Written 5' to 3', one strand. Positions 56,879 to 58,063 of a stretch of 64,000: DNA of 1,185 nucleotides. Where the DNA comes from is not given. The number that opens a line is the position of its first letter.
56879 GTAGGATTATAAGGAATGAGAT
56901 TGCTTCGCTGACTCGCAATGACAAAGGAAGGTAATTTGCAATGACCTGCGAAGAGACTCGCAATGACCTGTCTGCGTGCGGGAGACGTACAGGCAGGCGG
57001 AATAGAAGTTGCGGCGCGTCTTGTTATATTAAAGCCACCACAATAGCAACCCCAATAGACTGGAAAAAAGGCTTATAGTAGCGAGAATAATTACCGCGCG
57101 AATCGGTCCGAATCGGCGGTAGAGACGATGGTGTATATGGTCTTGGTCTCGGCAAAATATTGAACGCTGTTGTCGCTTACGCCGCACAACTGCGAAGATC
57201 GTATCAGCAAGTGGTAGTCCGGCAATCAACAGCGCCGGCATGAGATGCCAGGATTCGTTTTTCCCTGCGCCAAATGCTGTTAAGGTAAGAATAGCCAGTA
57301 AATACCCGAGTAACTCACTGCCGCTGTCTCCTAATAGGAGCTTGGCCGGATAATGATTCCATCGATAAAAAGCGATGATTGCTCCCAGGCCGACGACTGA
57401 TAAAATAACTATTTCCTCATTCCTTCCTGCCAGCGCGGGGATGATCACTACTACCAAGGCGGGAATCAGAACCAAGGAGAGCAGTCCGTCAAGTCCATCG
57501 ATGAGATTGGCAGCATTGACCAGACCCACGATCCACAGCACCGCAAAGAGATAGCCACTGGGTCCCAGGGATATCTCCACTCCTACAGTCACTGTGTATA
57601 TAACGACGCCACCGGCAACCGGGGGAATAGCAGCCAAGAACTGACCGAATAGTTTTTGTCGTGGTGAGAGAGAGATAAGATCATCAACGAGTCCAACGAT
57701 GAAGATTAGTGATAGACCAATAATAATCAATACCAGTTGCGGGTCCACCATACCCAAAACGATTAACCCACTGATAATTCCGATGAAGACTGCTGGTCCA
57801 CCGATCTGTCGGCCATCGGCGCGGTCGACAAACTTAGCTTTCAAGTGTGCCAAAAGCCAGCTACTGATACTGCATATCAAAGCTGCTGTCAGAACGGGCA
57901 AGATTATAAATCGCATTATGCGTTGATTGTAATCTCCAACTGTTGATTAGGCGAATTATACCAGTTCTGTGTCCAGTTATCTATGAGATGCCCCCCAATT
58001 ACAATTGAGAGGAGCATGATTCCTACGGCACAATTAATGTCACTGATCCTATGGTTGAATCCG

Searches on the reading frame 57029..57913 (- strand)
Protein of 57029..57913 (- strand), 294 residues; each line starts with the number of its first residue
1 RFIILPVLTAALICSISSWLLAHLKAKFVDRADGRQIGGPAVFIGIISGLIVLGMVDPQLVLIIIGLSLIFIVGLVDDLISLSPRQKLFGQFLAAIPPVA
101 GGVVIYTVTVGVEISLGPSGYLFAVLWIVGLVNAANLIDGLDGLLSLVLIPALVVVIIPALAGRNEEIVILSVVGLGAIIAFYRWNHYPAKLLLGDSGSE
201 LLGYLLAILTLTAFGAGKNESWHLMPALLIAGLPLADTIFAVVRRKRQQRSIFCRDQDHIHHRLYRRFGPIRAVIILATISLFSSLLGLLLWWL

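Call 12: search_protein_families(library=pfam, proteins=[window:57029-57913:-])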
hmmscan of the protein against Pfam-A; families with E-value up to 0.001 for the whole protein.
window:57029-57913:- (294 aa): 1 family
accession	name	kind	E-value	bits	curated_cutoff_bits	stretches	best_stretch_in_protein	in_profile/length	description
PF00953.26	Glycos_transf_4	-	2.2e-33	115.9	27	1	62-212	3-158/160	Glycosyl transferase family 4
